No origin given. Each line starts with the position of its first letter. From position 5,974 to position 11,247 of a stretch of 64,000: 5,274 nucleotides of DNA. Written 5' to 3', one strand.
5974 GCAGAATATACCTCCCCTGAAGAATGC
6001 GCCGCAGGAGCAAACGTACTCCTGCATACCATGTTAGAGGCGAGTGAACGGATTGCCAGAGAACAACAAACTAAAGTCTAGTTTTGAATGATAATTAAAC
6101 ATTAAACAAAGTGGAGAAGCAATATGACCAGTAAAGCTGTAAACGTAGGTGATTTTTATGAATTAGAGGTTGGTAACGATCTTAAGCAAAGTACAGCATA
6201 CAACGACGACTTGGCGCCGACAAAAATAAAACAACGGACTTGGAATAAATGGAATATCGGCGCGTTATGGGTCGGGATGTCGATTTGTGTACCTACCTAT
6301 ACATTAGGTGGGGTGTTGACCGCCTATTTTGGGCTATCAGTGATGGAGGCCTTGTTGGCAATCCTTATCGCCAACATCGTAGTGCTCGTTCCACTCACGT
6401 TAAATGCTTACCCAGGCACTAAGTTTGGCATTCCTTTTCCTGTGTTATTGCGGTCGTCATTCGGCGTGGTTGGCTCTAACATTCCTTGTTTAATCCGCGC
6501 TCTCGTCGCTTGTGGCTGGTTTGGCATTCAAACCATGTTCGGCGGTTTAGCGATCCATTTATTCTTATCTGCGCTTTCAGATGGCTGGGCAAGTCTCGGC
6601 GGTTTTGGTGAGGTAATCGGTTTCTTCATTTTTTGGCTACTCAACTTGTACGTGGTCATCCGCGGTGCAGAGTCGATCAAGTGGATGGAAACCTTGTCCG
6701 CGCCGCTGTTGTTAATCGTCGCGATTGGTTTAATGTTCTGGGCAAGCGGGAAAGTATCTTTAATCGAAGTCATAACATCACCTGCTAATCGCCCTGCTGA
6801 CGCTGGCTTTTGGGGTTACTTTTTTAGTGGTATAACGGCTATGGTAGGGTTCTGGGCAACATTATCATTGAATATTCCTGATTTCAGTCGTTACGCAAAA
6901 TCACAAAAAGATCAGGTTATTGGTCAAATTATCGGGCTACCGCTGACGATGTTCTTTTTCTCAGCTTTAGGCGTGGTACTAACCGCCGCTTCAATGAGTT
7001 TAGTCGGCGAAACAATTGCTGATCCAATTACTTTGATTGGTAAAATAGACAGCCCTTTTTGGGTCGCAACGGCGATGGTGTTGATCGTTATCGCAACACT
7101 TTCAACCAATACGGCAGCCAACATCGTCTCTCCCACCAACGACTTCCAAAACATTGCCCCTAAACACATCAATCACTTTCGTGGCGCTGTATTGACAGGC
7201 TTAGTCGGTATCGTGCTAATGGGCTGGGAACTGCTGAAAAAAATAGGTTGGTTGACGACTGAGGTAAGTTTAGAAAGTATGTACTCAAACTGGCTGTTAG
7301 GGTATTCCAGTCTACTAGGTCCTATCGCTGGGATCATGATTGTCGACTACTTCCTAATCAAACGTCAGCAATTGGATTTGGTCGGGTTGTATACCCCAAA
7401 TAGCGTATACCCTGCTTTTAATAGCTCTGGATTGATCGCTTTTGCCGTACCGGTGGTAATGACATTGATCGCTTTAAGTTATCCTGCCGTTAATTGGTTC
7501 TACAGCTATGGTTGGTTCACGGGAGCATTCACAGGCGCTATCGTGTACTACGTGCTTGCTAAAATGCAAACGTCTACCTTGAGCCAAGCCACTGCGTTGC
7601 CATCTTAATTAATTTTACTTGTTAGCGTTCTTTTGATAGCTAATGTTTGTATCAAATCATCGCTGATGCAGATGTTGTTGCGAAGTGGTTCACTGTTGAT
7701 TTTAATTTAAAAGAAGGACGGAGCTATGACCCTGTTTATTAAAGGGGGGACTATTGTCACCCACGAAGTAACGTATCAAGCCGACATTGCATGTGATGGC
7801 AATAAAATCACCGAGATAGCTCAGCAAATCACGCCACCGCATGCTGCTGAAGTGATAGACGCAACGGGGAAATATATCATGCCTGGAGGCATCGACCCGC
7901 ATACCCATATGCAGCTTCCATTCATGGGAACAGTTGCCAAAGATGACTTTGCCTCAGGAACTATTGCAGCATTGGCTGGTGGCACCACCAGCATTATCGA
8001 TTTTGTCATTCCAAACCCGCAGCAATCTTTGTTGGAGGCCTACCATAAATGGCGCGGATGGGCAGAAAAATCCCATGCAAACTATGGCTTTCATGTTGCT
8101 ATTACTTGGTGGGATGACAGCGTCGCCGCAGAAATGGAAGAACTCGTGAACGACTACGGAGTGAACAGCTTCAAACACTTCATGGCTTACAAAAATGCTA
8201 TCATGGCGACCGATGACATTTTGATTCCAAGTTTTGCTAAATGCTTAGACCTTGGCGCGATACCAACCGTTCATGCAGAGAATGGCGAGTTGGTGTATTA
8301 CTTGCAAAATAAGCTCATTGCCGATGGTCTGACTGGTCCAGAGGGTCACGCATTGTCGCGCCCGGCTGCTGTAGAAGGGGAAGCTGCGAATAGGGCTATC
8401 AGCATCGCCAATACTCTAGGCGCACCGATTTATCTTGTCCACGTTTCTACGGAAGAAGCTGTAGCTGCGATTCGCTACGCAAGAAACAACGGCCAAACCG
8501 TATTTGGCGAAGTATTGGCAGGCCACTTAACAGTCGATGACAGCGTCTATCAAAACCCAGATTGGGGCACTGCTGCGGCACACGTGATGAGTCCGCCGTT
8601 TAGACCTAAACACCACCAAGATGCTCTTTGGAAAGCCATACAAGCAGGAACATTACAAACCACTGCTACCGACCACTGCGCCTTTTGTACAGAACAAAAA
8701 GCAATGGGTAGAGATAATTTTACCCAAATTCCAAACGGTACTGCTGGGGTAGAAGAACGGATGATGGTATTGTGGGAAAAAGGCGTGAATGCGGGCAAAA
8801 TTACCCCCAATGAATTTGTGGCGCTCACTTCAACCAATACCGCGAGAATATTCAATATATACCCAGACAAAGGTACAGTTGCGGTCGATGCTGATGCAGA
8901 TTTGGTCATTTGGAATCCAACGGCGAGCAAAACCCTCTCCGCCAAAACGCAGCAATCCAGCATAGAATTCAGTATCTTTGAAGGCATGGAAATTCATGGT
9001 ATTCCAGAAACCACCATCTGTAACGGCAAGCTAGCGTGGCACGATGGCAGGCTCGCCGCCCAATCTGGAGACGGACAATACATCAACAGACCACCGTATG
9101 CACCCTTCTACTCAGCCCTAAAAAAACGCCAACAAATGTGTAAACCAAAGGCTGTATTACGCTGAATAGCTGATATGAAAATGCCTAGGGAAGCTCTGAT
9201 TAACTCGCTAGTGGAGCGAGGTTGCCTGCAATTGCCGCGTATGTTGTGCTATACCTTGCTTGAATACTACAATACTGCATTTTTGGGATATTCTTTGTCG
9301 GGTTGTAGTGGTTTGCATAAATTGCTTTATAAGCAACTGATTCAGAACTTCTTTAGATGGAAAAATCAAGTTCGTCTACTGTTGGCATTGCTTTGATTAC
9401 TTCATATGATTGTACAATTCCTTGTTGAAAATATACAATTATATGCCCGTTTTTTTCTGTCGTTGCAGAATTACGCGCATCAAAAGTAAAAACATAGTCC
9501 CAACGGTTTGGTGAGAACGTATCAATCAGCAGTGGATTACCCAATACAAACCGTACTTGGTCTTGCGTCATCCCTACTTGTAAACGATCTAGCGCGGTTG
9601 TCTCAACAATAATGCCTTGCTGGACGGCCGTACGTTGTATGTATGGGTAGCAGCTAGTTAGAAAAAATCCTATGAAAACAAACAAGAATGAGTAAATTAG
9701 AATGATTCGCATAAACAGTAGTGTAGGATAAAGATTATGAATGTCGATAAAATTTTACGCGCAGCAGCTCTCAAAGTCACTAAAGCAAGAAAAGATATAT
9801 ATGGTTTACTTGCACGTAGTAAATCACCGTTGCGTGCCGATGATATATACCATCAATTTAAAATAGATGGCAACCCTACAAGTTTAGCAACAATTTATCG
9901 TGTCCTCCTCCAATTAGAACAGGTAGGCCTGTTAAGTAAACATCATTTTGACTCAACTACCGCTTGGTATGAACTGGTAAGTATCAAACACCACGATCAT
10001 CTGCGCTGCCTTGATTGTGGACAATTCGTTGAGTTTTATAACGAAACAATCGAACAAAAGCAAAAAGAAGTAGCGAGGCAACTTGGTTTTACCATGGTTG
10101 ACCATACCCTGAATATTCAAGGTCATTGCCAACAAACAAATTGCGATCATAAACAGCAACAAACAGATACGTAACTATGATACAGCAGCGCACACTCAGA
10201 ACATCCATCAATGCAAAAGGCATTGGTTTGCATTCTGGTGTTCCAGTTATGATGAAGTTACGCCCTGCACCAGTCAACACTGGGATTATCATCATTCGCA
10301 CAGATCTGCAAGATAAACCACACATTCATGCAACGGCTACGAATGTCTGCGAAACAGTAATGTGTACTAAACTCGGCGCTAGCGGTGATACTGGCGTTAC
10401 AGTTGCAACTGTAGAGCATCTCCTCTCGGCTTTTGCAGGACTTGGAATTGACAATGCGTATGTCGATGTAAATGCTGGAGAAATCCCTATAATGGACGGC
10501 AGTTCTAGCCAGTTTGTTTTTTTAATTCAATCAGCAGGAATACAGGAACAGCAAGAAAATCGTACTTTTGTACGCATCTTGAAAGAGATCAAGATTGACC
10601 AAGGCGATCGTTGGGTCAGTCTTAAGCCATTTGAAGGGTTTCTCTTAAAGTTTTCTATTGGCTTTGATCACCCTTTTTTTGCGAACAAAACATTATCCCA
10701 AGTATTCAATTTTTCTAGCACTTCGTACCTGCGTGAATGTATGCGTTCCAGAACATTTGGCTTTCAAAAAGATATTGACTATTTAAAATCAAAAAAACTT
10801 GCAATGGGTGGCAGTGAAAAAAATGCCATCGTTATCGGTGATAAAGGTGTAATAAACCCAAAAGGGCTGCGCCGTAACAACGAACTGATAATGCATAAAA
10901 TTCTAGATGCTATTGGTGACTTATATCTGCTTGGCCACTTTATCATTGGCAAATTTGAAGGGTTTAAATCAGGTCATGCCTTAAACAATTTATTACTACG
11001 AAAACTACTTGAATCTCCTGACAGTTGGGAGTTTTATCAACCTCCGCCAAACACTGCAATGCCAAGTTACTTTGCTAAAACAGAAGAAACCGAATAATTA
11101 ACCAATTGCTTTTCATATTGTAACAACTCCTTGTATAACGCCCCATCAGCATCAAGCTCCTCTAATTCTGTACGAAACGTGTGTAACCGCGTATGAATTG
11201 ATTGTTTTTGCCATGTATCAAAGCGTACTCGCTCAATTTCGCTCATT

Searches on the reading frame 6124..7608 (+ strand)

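Call 76: search_protein_families(library=pfam, proteins=[window:6124-7608:+], max_evalue=0.00001)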
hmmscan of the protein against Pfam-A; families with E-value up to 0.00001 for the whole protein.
window:6124-7608:+ (494 aa): 1 family
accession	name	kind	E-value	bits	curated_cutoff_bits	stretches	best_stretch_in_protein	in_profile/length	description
PF02133.21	Transp_cyt_pur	-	2.2e-92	310.6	23.5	1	36-460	5-425/440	Permease for cytosine/purines, uracil, thiamine, allantoin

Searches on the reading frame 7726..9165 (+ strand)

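Call 76: search_protein_families(library=pfam, proteins=[window:7726-9165:+], max_evalue=0.00001)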
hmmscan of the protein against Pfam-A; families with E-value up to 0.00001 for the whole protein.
window:7726-9165:+ (479 aa): 2 families
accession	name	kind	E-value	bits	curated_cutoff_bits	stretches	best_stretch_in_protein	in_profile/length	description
PF01979.26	Amidohydro_1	-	4.5e-28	98.9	25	1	50-436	1-344/345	Amidohydrolase family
PF07969.17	Amidohydro_3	-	1.2e-12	48.6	29.7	1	42-62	1-21/472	Amidohydrolase family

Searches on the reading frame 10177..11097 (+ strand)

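Call 76: search_protein_families(library=pfam, proteins=[window:10177-11097:+], max_evalue=0.00001)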
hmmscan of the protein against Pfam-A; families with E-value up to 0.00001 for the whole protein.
window:10177-11097:+ (306 aa): 1 family
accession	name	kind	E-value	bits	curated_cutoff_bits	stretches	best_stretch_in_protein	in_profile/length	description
PF03331.19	LpxC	-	1.4e-98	330.1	27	1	4-278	1-267/268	UDP-3-O-acyl N-acetylglycosamine deacetylase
